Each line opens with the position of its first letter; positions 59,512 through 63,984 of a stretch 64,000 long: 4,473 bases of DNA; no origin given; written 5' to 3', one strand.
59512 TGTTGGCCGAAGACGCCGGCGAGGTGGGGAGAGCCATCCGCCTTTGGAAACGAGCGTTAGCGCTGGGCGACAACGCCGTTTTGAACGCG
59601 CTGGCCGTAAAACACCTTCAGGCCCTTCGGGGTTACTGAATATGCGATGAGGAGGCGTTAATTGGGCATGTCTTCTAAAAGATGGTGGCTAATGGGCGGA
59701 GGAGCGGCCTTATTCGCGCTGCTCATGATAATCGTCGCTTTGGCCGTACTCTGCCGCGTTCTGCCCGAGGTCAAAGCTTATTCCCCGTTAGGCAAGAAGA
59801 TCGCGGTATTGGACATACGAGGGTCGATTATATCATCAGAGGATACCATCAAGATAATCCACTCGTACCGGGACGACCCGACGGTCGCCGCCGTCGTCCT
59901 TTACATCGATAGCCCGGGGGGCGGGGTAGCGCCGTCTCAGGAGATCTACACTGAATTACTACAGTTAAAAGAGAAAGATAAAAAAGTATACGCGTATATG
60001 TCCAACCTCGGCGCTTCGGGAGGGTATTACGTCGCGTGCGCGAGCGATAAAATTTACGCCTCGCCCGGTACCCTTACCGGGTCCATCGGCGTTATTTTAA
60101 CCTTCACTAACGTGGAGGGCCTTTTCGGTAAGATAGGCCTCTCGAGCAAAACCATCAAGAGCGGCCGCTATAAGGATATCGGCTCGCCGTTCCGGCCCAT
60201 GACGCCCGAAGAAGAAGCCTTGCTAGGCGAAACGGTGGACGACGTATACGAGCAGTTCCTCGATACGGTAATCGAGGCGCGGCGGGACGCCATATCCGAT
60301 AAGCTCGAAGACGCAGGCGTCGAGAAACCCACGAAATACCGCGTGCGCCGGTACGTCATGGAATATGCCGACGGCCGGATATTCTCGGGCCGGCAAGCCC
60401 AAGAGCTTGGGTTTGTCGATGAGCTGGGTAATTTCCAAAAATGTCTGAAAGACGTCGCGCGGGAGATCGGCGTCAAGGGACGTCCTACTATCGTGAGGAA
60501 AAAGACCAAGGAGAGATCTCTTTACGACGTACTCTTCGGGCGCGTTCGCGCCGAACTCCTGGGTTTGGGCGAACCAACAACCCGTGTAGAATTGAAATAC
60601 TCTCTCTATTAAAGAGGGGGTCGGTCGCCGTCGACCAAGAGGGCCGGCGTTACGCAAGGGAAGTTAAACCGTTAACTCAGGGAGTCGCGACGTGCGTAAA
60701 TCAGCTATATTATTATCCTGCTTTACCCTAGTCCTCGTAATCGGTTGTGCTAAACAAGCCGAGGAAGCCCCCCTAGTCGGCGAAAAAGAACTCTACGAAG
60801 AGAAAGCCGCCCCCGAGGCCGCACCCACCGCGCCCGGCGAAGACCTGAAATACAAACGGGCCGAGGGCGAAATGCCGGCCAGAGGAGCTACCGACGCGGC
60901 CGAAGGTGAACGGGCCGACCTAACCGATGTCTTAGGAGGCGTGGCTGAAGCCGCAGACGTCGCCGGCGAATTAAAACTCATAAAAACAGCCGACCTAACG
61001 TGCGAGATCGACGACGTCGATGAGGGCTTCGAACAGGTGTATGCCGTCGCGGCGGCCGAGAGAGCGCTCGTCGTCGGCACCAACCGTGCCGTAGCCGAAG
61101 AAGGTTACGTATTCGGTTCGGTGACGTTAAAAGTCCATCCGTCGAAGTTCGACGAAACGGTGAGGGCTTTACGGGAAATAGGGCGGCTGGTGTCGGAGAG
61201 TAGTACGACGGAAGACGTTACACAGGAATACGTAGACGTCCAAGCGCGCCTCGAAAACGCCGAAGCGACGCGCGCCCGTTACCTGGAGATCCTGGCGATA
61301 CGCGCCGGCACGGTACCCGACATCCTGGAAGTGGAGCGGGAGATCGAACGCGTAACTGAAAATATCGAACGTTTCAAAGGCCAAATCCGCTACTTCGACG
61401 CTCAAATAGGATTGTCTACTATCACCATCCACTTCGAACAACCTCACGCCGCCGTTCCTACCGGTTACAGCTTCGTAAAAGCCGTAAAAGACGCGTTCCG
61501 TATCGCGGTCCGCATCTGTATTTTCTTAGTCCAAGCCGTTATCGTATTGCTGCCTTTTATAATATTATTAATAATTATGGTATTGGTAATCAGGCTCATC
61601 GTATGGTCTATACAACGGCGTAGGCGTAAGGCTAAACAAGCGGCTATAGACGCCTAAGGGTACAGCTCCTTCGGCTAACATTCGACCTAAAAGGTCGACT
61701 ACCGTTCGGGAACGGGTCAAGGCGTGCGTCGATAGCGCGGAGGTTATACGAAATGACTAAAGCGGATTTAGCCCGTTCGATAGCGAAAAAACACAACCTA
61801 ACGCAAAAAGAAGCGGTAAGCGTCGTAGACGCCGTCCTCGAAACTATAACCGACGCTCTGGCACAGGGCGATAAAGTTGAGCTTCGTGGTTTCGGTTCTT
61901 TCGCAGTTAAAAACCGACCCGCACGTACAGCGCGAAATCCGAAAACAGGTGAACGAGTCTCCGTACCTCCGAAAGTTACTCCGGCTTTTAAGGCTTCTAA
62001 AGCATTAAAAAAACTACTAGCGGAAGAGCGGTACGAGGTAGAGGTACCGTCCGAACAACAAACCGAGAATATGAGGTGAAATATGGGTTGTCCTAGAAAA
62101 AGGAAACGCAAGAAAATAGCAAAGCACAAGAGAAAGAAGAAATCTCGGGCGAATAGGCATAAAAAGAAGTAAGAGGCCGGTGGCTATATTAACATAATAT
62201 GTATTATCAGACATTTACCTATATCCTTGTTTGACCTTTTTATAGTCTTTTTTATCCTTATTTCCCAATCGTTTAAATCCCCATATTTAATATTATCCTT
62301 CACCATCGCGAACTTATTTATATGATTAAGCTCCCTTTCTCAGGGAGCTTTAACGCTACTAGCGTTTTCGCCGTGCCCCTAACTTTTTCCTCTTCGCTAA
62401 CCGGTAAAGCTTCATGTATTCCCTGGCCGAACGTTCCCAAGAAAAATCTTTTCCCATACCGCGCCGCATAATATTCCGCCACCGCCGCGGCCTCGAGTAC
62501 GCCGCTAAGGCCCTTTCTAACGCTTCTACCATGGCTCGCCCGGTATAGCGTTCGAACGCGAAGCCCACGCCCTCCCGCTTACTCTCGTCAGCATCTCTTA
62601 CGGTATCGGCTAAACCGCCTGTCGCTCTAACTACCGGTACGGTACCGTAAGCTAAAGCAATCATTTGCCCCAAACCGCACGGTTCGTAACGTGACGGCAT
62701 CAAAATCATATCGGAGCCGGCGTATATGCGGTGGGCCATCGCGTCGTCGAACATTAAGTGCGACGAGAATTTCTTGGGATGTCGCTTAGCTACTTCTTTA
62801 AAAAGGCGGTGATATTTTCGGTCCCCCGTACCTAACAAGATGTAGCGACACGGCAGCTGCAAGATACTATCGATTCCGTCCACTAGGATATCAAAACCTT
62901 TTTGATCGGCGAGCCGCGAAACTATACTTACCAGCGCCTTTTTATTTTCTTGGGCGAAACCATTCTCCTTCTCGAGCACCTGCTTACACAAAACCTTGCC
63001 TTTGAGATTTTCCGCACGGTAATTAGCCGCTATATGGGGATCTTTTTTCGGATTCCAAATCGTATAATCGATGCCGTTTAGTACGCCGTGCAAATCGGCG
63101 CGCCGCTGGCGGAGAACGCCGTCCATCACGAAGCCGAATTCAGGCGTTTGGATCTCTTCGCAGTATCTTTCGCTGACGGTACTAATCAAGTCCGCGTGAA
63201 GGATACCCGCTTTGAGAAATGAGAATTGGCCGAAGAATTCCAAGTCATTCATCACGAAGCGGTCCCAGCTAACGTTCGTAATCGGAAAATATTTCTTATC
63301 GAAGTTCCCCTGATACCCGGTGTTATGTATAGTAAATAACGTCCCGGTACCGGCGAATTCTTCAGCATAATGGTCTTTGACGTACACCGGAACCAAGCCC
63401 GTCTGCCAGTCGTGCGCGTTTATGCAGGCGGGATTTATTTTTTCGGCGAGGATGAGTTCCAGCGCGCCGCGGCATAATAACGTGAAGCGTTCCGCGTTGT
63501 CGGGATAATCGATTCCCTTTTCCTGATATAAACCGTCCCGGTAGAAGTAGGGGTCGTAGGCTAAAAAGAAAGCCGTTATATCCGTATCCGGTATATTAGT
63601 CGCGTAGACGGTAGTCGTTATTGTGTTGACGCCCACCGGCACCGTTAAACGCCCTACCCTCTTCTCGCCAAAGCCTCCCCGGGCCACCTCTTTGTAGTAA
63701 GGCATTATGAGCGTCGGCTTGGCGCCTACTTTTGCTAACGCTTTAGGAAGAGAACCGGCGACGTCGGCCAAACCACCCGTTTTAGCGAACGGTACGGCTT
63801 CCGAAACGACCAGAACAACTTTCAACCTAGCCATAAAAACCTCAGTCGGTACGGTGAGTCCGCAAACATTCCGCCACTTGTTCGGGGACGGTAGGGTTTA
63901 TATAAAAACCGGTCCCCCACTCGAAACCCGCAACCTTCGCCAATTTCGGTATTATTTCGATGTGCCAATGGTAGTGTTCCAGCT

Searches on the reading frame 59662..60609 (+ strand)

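Call 59: search_protein_families(library=pfam, proteins=[window:59662-60609:+], max_evalue=0.00001)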
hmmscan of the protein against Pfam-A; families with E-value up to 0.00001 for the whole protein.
window:59662-60609:+ (316 aa): 2 families
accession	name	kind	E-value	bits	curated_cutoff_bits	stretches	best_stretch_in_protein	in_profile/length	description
PF01343.23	Peptidase_S49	-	2.8e-43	148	24.9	1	102-271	2-153/154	Peptidase family S49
PF25145.1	NfeD1b_N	-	1.9e-07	31.3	40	1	73-145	29-98/189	NfeD1b, N-terminal domain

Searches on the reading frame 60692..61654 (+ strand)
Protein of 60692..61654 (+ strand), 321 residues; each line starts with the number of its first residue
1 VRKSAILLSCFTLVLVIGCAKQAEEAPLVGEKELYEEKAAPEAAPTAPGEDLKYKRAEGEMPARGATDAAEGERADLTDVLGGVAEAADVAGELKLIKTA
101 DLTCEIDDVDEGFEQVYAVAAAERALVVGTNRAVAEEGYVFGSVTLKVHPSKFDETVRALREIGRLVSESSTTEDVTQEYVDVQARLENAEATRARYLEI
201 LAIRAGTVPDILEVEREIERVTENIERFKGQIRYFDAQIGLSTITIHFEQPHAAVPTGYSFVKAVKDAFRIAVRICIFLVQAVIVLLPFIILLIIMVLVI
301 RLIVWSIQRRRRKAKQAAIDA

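Call 60: search_protein_families(library=pfam, proteins=[window:60692-61654:+], max_evalue=0.00001)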
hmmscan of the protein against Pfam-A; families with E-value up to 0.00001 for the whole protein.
window:60692-61654:+ (321 aa): 1 family
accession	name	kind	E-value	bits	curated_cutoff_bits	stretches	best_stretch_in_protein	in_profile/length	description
PF14257.11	DUF4349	-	3.8e-48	164.1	27.7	1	95-300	2-212/213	Domain of unknown function (DUF4349)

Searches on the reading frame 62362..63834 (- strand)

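Call 59: search_protein_families(library=pfam, proteins=[window:62362-63834:-], max_evalue=0.00001)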
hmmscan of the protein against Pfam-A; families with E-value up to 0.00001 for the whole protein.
window:62362-63834:- (491 aa): 4 families
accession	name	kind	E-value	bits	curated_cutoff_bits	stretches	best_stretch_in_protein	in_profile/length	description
PF08323.17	Glyco_transf_5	-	2.4e-72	244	22.7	1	5-243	1-239/239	Starch synthase catalytic domain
PF00534.26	Glycos_transf_1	-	2.5e-14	53.6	26.4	1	294-455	10-168/172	Glycosyl transferases group 1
PF13692.12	Glyco_trans_1_4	-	1.6e-11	45.1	27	1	302-443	4-140/142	Glycosyl transferases group 1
PF20706.3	GT4-conflict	-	6.7e-07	29.1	26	1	298-472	196-384/385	Family 4 Glycosyltransferase in conflict systems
